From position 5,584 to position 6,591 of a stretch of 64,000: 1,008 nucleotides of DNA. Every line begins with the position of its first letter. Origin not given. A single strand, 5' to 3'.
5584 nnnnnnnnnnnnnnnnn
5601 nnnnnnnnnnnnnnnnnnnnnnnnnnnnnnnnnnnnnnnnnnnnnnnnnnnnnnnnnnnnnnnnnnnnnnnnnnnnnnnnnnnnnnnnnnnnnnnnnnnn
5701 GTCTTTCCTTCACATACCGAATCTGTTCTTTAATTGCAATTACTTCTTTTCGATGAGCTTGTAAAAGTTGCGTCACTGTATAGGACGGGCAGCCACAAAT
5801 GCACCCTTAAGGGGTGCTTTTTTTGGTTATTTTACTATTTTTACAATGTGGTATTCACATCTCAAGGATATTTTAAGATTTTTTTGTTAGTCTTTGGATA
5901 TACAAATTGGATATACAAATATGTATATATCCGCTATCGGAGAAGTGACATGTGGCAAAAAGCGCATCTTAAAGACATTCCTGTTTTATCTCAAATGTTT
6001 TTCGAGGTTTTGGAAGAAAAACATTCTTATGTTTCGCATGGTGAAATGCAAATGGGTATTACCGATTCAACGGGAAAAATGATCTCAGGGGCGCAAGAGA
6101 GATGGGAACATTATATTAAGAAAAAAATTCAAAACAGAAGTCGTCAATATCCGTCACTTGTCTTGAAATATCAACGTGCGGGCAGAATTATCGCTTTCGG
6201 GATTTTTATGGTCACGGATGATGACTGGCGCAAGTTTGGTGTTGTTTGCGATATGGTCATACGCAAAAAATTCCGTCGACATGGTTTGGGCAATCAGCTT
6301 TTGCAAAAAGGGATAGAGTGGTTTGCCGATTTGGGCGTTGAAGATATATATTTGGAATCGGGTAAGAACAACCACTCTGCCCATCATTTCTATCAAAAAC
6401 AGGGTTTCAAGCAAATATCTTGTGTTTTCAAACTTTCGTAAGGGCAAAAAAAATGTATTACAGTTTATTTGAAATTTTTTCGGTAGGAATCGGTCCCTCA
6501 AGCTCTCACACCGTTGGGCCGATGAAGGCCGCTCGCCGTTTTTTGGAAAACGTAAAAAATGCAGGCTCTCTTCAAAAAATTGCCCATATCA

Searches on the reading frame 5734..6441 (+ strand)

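Call 85: search_protein_families(library=pfam, proteins=[window:5734-6441:+], max_evalue=0.001)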
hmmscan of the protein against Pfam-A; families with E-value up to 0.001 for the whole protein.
window:5734-6441:+ (235 aa): 5 families
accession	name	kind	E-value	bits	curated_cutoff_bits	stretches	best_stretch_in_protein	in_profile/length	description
PF00583.31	Acetyltransf_1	-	3.5e-17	63.2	20.7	1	124-225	16-116/116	Acetyltransferase (GNAT) family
PF13508.13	Acetyltransf_7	-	1.7e-12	48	27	1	147-227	11-84/84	Acetyltransferase (GNAT) domain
PF13673.13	Acetyltransf_10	-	2.3e-09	37.7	23.6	1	122-229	11-111/128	Acetyltransferase (GNAT) domain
PF08445.16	FR47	-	2.1e-05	24.8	22.1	1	167-228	20-80/86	FR47-like protein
PF13302.13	Acetyltransf_3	-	0.00073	20.7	25.4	1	125-226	38-138/138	Acetyltransferase (GNAT) domain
